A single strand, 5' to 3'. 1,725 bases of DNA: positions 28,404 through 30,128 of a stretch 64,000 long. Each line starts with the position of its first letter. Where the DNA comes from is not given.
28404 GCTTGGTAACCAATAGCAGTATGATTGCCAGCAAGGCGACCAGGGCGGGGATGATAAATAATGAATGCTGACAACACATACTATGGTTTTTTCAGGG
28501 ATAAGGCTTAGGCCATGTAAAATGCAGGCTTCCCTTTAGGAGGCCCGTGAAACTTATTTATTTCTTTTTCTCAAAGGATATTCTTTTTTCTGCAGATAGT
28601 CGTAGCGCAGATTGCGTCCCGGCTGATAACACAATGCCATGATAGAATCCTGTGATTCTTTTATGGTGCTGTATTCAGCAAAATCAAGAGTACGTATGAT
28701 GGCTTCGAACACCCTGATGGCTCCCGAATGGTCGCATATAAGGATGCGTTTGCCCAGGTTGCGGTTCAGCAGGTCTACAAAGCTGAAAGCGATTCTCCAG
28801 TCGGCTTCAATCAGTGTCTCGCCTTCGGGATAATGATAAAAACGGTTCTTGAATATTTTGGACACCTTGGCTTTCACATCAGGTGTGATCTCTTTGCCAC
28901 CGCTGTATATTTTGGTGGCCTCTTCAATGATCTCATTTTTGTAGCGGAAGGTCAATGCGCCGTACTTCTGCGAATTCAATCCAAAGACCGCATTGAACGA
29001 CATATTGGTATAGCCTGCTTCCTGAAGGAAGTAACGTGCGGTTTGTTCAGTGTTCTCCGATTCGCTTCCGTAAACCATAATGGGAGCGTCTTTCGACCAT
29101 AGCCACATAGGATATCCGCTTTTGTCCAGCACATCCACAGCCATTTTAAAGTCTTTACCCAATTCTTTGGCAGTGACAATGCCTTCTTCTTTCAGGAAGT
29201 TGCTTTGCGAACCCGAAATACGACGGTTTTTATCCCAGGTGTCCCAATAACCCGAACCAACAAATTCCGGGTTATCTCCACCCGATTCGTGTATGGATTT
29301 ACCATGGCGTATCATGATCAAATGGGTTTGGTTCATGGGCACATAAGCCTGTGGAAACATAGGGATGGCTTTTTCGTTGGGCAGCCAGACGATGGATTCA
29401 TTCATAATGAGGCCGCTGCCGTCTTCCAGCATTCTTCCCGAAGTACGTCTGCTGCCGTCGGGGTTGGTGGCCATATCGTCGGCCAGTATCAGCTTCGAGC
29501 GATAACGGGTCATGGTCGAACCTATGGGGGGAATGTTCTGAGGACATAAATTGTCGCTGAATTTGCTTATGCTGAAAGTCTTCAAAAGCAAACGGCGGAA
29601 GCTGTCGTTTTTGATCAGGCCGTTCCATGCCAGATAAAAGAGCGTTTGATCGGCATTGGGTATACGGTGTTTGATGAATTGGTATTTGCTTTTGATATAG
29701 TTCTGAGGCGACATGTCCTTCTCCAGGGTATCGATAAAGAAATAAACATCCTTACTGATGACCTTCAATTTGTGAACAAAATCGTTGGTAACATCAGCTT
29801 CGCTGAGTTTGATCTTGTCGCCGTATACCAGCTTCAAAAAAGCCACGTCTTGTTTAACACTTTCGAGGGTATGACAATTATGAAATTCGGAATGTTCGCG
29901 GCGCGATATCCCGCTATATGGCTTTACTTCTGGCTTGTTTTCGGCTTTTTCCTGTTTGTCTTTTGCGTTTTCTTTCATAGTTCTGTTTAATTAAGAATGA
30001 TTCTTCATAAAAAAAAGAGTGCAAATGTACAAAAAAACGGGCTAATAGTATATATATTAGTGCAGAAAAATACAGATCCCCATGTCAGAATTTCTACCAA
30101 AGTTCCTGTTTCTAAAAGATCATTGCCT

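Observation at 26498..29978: Operon of a histidine phosphatase (novel N-domain), a degenerate membrane GGDEF protein, and a DHA2-type MFS exporter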

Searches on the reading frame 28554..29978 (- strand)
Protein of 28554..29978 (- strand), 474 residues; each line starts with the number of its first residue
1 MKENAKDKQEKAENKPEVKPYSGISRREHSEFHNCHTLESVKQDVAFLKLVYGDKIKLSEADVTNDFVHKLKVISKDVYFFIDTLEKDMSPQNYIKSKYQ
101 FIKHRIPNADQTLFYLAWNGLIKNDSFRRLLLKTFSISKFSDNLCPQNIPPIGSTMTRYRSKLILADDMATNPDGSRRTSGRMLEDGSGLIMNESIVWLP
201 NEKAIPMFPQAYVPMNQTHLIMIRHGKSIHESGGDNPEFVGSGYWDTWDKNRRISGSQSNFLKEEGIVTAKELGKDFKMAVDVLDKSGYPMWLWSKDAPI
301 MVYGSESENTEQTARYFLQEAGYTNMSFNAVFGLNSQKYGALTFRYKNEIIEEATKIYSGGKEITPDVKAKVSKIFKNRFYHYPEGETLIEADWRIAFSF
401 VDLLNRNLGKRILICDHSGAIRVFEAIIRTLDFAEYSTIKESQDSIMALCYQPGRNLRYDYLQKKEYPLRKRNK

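Call 3: search_protein_families(library=pfam, proteins=[window:28554-29978:-], max_evalue=0.01)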
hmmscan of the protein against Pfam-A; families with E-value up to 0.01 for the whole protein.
window:28554-29978:- (474 aa): 1 family
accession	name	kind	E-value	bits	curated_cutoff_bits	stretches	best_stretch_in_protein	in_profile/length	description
PF00300.27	His_Phos_1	-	1.7e-07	31.5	21.7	1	297-455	48-185/194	Histidine phosphatase superfamily (branch 1)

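Call 4: search_protein_families(library=ncbifam, proteins=[window:28554-29978:-], max_evalue=0.01)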
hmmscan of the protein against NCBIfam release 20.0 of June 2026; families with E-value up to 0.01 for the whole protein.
window:28554-29978:- (474 aa): 3 families
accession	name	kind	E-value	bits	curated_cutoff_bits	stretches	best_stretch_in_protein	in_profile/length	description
NF010718.0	PRK14120.1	equivalog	0.0035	16.7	366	0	299-432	53-195/249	phosphoglyceromutase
TIGR01258.1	pgm_1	subfamily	0.004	16.6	81.7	0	301-432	51-193/245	2,3-bisphosphoglycerate-dependent phosphoglycerate mutase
TIGR03162.1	ribazole_cobC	equivalog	0.008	15.6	162.9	0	381-446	109-173/176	alpha-ribazole phosphatase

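Call 5: find_homologous_proteins(query=window:28554-29978:-)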
Query window:28554-29978:- (474 aa): 245 proteins with E <= 0.001 among 3999 candidates; the best 120 are listed.
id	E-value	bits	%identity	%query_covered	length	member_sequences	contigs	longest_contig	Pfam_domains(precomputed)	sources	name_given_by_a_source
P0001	0.0e+0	1028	93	100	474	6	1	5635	PF00300.28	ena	-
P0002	0.0e+0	1022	93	100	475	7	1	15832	PF00300.28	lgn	-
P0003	0.0e+0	1013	91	100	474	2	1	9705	PF00300.28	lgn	-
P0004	8.6e-290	979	89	100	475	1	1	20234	PF00300.28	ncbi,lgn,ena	ncbi:MAG: histidine phosphatase family protein [Bacteroidota bacterium]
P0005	3.5e-284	961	88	100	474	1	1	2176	PF00300.28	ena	-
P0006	7.8e-282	953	86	100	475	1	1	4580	PF00300.28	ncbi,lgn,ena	-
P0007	2.4e-280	948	87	99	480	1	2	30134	PF00300.28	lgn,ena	-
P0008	1.8e-273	925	84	100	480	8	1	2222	PF00300.28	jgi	-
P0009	4.9e-273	924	84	100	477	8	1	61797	PF00300.28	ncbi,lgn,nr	ncbi:MAG: histidine phosphatase family protein [Bacteroidia bacterium]|nr:histidine phosphatase fami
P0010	2.2e-270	915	83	100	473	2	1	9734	PF00300.28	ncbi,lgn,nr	ncbi:MAG: histidine phosphatase family protein [Bacteroidetes bacterium]|nr:histidine phosphatase fa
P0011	1.5e-262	890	84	95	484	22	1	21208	PF00300.28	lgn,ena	-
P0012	2.4e-256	869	80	96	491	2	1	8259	PF00300.28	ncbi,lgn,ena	-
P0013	3.3e-256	869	78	99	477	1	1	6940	PF00300.28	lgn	-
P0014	3.6e-256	868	80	96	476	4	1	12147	PF00300.28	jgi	-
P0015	2.0e-255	866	81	95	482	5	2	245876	PF00300.28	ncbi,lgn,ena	-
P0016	3.2e-255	865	80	96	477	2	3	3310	PF00300.28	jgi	jgi:broad specificity phosphatase PhoE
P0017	4.8e-255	865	79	98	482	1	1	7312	PF00300.28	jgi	jgi:broad specificity phosphatase PhoE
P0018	1.8e-254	863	80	95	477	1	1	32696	PF00300.28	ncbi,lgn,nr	ncbi:MAG: phosphoglycerate mutase family protein [Bacteroidetes bacterium]|nr:phosphoglycerate mutas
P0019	6.8e-254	861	80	95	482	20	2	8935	PF00300.28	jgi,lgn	-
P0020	7.3e-254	861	78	100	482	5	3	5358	PF00300.28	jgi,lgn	jgi:broad specificity phosphatase PhoE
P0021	3.8e-253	859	76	100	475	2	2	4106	PF00300.28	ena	-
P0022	5.2e-253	858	78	97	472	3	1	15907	PF00300.28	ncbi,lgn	-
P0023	8.1e-253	857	76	100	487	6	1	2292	PF00300.28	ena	-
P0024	1.6e-252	857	76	100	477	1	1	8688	PF00300.28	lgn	-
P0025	2.2e-252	856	78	99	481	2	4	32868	PF00300.28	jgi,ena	-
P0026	3.2e-252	855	80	95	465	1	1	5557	PF00300.28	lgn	-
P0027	7.5e-252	854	81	95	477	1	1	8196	PF00300.28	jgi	jgi:broad specificity phosphatase PhoE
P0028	3.8e-251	852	75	100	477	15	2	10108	PF00300.28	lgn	-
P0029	2.5e-250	849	79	95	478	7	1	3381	PF00300.28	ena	-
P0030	3.8e-250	849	78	95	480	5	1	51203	PF00300.28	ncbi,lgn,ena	-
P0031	8.7e-249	844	80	95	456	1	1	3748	PF00300.28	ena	-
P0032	2.3e-248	843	77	95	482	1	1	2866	PF00300.28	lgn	-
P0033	2.2e-247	839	76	96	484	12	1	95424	PF00300.28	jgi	-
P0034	4.9e-247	838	75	99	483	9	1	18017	PF00300.28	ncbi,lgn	-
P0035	4.9e-247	838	78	95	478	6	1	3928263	PF00300.28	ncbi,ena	-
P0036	1.8e-246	836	76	96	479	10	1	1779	PF00300.28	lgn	-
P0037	3.2e-246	836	73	99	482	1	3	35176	PF00300.28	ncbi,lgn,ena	-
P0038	3.9e-246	835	73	100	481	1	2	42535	PF00300.28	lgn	-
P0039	4.8e-246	835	76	95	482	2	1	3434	PF00300.28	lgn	-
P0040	6.4e-246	835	75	99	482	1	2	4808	PF00300.28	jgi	jgi:broad specificity phosphatase PhoE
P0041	1.4e-245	834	74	100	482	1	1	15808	PF00300.28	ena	-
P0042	3.3e-245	832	73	99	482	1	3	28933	PF00300.28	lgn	-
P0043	6.9e-245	831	76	99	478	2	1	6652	PF00300.28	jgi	jgi:broad specificity phosphatase PhoE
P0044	7.9e-245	831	73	100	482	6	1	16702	PF00300.28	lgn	-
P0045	1.1e-244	831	77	95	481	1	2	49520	PF00300.28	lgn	-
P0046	1.4e-244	830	78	95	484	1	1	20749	PF00300.28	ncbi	-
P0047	8.1e-244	828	76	95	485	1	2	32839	PF00300.28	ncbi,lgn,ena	ncbi:MAG: histidine phosphatase family protein [Bacteroidota bacterium]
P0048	1.6e-243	827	73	98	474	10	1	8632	PF00300.28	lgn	-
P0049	1.9e-242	823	76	100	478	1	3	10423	PF00300.28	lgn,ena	-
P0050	4.1e-242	822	76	95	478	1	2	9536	PF00300.28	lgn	-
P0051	5.4e-242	822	78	93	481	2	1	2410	PF00300.28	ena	-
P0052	1.5e-241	820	75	95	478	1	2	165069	PF00300.28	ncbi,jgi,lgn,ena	ncbi:MAG: histidine phosphatase family protein [Bacteroidota bacterium]|jgi:broad specificity phosph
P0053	1.3e-240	817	74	96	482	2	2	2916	PF00300.28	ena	-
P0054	3.0e-239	813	76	95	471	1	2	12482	PF00300.28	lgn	-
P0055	1.7e-238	810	73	99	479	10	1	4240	PF00300.28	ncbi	-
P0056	7.4e-238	808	76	95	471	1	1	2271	PF00300.28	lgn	-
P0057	2.3e-237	807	72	100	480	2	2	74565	PF00300.28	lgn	-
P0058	2.5e-235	800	74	95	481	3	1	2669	PF00300.28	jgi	jgi:broad specificity phosphatase PhoE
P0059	4.1e-235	799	73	95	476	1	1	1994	PF00300.28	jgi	-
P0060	1.3e-233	794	73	95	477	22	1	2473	PF00300.28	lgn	-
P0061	3.2e-233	793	70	100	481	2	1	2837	PF00300.28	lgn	-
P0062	1.1e-231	788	76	91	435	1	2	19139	PF00300.28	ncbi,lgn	-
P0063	2.0e-217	741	65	99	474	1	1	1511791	PF00300.28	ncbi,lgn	-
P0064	8.2e-212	722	65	99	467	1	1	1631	PF00300.28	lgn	-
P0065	6.6e-211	719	63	99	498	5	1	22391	PF00300.28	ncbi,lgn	ncbi:MAG: histidine phosphatase family protein [Bacteroidota bacterium]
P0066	3.2e-210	717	65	98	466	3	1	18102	PF00300.28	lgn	-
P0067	3.8e-209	713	65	99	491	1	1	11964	PF00300.28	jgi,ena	-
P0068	4.8e-209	713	66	94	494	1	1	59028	PF00300.28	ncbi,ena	-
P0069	6.6e-209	713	65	95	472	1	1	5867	PF00300.28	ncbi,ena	-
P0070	8.5e-209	712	67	97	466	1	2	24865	PF00300.28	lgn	-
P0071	1.1e-208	712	64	99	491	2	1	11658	PF00300.28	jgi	-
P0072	2.7e-207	707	67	94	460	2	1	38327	PF00300.28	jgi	jgi:broad specificity phosphatase PhoE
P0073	6.9e-207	706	67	95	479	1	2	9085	PF00300.28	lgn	-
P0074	4.1e-206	703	66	95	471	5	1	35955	PF00300.28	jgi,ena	-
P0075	2.9e-205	701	64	94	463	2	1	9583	PF00300.28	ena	-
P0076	1.6e-204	698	66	94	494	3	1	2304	PF00300.28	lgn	-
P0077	1.9e-204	698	66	95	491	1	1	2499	PF00300.28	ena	-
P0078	3.5e-204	697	67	95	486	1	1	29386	PF00300.28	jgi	jgi:broad specificity phosphatase PhoE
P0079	5.1e-204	697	63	99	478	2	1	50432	PF00300.28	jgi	-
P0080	5.3e-204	696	64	99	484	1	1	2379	PF00300.28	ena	-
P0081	5.7e-204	696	64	100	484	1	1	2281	PF00300.28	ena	-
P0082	7.2e-204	696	64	99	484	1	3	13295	PF00300.28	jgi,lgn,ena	-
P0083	1.2e-203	695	64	100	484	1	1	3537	PF00300.28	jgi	-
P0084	1.3e-203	695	64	100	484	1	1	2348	PF00300.28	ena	-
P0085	1.5e-203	695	64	94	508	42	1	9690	PF00300.28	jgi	-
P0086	2.2e-203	694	64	100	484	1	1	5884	PF00300.28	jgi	-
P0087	3.4e-203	694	65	100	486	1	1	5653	PF00300.28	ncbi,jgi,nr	ncbi:MAG: phosphoglycerate mutase family protein [Bacteroidales bacterium]|jgi:broad specificity pho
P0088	4.5e-203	693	63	99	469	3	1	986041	PF00300.28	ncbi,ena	-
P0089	5.3e-203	693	66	95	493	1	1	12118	PF00300.28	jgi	jgi:broad specificity phosphatase PhoE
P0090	5.9e-203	693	63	99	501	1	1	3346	PF00300.28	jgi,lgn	jgi:broad specificity phosphatase PhoE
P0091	7.1e-203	693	64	95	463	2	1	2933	PF00300.28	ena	-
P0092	1.3e-202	692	63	100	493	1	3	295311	PF00300.28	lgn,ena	-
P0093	2.1e-202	691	65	94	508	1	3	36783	PF00300.28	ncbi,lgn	-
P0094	2.9e-202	691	64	98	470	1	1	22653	PF00300.28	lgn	-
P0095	3.4e-202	691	64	95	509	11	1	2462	PF00300.28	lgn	-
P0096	9.0e-202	689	66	94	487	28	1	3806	PF00300.28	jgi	-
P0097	9.5e-202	689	64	94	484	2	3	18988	PF00300.28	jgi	-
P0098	9.7e-202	689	63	98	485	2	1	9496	PF00300.28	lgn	-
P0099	2.3e-201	688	64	95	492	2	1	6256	PF00300.28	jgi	jgi:broad specificity phosphatase PhoE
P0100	2.6e-201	688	66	94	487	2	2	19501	PF00300.28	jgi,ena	-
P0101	2.9e-201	687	64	95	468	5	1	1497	PF00300.28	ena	-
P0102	5.5e-201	687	63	95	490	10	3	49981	PF00300.28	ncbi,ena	-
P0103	6.1e-201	686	62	98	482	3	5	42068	PF00300.28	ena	-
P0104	7.1e-201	686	63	99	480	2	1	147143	PF00300.28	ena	-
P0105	8.5e-201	686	65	95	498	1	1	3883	PF00300.28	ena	-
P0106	9.8e-201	686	65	95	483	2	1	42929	PF00300.28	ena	-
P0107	1.9e-200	685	62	100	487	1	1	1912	PF00300.28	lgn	-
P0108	6.3e-200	683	64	95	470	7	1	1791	PF00300.28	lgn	-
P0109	1.0e-199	682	64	95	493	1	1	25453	PF00300.28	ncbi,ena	-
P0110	1.8e-199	682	64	94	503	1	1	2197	PF00300.28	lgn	-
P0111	2.5e-199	681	64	96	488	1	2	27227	PF00300.28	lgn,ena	-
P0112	4.0e-199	680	65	94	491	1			PF00300.28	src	-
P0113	4.6e-199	680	64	95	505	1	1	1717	PF00300.28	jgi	-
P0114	5.3e-199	680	65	94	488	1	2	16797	PF00300.28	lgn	-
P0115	6.1e-199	680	62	99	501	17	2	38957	PF00300.28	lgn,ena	-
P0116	1.3e-198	679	83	73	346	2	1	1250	PF00300.28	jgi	jgi:broad specificity phosphatase PhoE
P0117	1.6e-198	678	64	98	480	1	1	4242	PF00300.28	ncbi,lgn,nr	ncbi:MAG: histidine phosphatase family protein [Bacteroidota bacterium]|nr:histidine phosphatase fam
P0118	3.0e-198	678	63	95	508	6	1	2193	PF00300.28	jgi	jgi:broad specificity phosphatase PhoE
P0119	3.3e-198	677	64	95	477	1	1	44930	PF00300.28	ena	-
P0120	3.3e-198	677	63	94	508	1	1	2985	PF00300.28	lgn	-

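Call 7: find_related_loci(query=window:28554-29978:-, collection=genome_contigs, flank=7000)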
Query window:28554-29978:- (474 aa) in genome_contigs; peptide patterns used: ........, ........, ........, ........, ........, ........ (x = any residue, [..] = any of these).
169 stretches matched a pattern; 43 encode a relative of the query (tblastn E <= 1e-3); 43 distinct loci.
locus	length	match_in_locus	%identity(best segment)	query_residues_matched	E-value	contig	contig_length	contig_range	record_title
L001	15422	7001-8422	93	1-474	0e+0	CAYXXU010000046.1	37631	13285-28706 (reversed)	MAG TPA_asm: uncultured Bacteroidales bacterium isolate SRP220891_co2_158 genome assembly, contig: NODE_1597_length_3763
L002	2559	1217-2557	99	1-447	0e+0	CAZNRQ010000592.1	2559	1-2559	MAG TPA_asm: uncultured Bacteroidales bacterium isolate SRP142039_co2_135 genome assembly, contig: NODE_65378_length_255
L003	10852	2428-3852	89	1-474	0e+0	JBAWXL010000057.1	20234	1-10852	MAG: Bacteroidota bacterium isolate ELA062 MAG062_57, whole genome shotgun sequence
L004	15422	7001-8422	87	1-474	0e+0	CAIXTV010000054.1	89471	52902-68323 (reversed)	uncultured bacterium isolate KTt_bin-0590 genome assembly, contig: bin-0590:054/312, whole genome shotgun sequence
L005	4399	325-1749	86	1-474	0e+0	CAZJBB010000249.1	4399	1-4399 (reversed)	MAG TPA_asm: uncultured Bacteroidales bacterium isolate binchicken_co2_200 genome assembly, contig: NODE_23058_length_43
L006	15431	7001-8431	84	1-474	0e+0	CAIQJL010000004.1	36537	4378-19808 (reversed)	MAG: uncultured Bacteroidetes bacterium isolate LJ_bin-1023 genome assembly, contig: bin-1023:004/407, whole genome shot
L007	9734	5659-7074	83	1-472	0e+0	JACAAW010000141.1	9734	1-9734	MAG: Bacteroidetes bacterium isolate Cfx2-01 MAG1_141, whole genome shotgun sequence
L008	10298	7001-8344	84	25-473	0e+0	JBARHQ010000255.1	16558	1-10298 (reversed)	MAG: Thermodesulfovibrionales bacterium isolate MFD06487_ilm_asm_bin9 k127_45833, whole genome shotgun sequence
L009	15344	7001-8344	83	25-473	0e+0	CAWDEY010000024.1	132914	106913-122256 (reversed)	MAG: uncultured Nitrospira sp. isolate MFD05942.bin.3.80 genome assembly, contig: contig_61005, whole genome shotgun seq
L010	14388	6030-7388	80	22-474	0e+0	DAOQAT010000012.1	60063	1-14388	MAG TPA_asm: Bacteroidales bacterium isolate AMR_MDS_1255 NODE_371_length_60063_cov_6.271564, whole genome shotgun seque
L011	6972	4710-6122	78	5-474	0e+0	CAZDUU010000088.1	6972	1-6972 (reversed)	MAG TPA_asm: uncultured Bacteroidales bacterium isolate binchicken_co20_200 genome assembly, contig: NODE_19331_length_6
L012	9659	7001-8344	81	25-472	0e+0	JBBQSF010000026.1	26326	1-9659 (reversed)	MAG: Bacteroidales bacterium isolate Co_metawrap_1733 Cmw_1733_k141_257771_length_26326_cov_42.9936, whole genome shotgu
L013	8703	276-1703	76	1-474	0e+0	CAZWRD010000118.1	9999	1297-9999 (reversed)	MAG TPA_asm: uncultured Bacteroides sp. isolate SRP272421_co2_760 genome assembly, contig: NODE_24864_length_9999_cov_8.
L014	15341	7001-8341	80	26-472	0e+0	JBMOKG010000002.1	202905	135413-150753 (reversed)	MAG: Bacteroidales bacterium isolate Deming_bin.89 contig25, whole genome shotgun sequence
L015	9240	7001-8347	79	26-474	0e+0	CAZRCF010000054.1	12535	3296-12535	MAG TPA_asm: uncultured Lentimicrobiaceae bacterium isolate binchicken_co340_7 genome assembly, contig: NODE_2446_length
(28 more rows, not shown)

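Call 11: search_solved_structures(query=window:28554-29978:-, max_evalue=1, show_alignments=2)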
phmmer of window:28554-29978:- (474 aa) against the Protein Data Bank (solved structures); distinct sequences matched with E-value up to 1: 1.
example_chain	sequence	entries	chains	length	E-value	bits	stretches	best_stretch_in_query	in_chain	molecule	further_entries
8f5h_A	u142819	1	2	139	0.13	14.3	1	9-86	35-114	S2hlx_EX_19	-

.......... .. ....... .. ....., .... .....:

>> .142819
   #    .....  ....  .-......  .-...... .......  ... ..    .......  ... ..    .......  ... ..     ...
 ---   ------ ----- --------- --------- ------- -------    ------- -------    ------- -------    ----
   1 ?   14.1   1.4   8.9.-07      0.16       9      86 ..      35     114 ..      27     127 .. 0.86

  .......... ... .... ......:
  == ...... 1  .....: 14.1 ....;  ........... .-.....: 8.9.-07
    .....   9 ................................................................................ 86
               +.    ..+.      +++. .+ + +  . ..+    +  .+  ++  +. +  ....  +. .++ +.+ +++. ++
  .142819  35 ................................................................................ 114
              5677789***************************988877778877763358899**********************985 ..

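Call 16: search_protein_families(library=padloc, proteins=[window:28554-29978:-], max_evalue=0.1)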
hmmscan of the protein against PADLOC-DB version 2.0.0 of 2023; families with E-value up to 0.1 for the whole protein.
window:28554-29978:- (474 aa): 0 families

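Call 25: predict_structure(alignment_id=A1)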
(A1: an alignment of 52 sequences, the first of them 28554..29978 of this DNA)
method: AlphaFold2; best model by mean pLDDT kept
length: 474 residues; sequences in the alignment: 52
mean_pLDDT: 85.2   pTM: 0.85
mean pLDDT of the five models: 85.2, 79.8, 79.5, 74.5, 73.1
residues with pLDDT >= 90: 267; 70-90: 152; 50-70: 23; < 50: 32
segments of 3 or more residues with pLDDT < 50: 1-27, 154-156
pLDDT, mean of each block of 10 residues (from residue 1): 32 32 45 82 94 88 93 94 90 91 93 95 93 92 69 53 77 83 77 89 89 89 93 86 87 87 95 95 92 79 93 96 92 86 93 91 87 91 94 95 94 94 93 86 91 85 90 66
secondary structure, 60 per line:
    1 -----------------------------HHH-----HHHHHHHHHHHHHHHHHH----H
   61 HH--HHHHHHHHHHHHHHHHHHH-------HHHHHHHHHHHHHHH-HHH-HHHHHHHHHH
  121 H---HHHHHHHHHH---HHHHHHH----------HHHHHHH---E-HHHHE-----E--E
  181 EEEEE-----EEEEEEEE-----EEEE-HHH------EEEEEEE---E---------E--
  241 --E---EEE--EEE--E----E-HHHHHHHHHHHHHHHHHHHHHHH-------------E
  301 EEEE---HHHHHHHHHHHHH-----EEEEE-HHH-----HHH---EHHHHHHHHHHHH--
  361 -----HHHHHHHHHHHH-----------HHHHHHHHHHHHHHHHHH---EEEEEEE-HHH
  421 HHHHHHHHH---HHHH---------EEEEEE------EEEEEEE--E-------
elements in order: H38-55 H65-83 H91-105 H111-121 H125-134 H138-144 H155-161 H167-170 E180-185 E191-198 E204-207 E218-224 E247-249 E252-254 H264-286 E300-304 H308-320 E326-330 H347-358 H366-377 H389-406 E410-416 H418-429 H433-436 E446-451 E458-464
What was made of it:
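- On Histidine phosphatase superfamily, branch 1: The secondary-structure positions in the model agree (call 25).
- Checked: Residues 1-27 of it are disordered (call 25).
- A pTM of 0.85 implies confidently packed domains (call 25).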

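Call 30: fold_search(model_id=the predicted structure, library=pdb)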
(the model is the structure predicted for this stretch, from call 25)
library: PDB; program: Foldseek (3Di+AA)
matches with E <= 10: 665; with E <= 0.001: 232
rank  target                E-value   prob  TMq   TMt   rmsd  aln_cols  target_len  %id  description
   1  1e58                  3.7e-11  1.00  0.34  0.62   9.8       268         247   19  E.coli cofactor-dependent phosphoglycerate mutase (released 2001-03-20)
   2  1e59                  1.5e-10  1.00  0.33  0.61   9.6       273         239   19  E.coli cofactor-dependent phosphoglycerate mutase complexed with vanadate (released 2002-02-05)
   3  4emb_A                3.1e-10  1.00  0.36  0.65   8.6       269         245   17  Crystal structure of a phosphoglycerate mutase gpmA from Borrelia burgdorferi B31 (released 2012-04-25)
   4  1xq9_A                4.1e-10  1.00  0.36  0.67   9.3       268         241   19  Structure of Phosphoglycerate Mutase from Plasmodium falciparum at 2.6 Resolution (released 2004-12-21)
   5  4emb_C                4.6e-10  1.00  0.36  0.66   8.6       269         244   17  Crystal structure of a phosphoglycerate mutase gpmA from Borrelia burgdorferi B31 (released 2012-04-25)
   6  5vve_B                6.8e-10  1.00  0.36  0.65   9.1       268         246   20  Crystal structure of phosphoglycerate mutase from Naegleria fowleri (released 2017-08-30)
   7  9o8j_A                7.2e-10  1.00  0.35  0.65   9.8       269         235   18  Crystal structure of Phosphoglycerate mutase from Trichomonas vaginalis (sulfate bound) (released 2025-04-23)
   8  3lnt_A                8.4e-10  1.00  0.35  0.64   9.5       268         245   19  Crystal structure of phosphoglyceromutase from Burkholderia Pseudomallei 1710B with bound malonic acid (released 2010-02-09)
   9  3gp5_A                9.4e-10  1.00  0.34  0.61  10.0       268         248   18  Crystal structure of phosphoglyceromutase from Burkholderia pseudomallei with 3-phosphoglyceric acid and vanadate (released 2009-03-31)
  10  2f90_A                9.9e-10  1.00  0.33  0.58   9.0       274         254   18  Crystal structure of bisphosphoglycerate mutase in complex with 3-phosphoglycerate and AlF4- (released 2006-10-24)
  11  3ezn_B                1.2e-09  1.00  0.35  0.67   9.8       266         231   18  Crystal structure of phosphoglyceromutase from burkholderia pseudomallei 1710b (released 2008-11-11)
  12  9scx_D                1.3e-09  1.00  0.34  0.62   8.6       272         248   18  The R90C clinical variant of human bisphosphoglycerate mutase (hBPGM). (released 2026-03-18)
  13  5zs8_C                1.5e-09  1.00  0.34  0.64   8.6       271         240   18  Acetylation of lysine 100 of Phosphoglycerate mutase 1 complexed with KH_ol (released 2019-05-22)
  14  3ezn_A                1.8e-09  1.00  0.34  0.64   9.9       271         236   18  Crystal structure of phosphoglyceromutase from burkholderia pseudomallei 1710b (released 2008-11-11)
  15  4emb_B                2.3e-09  1.00  0.35  0.66   8.6       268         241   18  Crystal structure of a phosphoglycerate mutase gpmA from Borrelia burgdorferi B31 (released 2012-04-25)
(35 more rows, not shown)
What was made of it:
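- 28557..29333 (-): dPGM-like catalytic core (aa 216-474). Foldseek top hits are dPGM/BPGM at E 4e-11 and 17-21% identity (call 30).
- On Histidine phosphatase superfamily, branch 1 (PF00300): Foldseek gives E 4e-11 to dPGM structures (call 30).
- Closest known: Cofactor-dependent phosphoglycerate mutase and bisphosphoglycerate mutase. Same: They are the best structural matches for aa about 216-470 (Foldseek E 4e-11, TM to target 0.6-0.69, call 30).
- The fold is dPGM-like (call 30).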
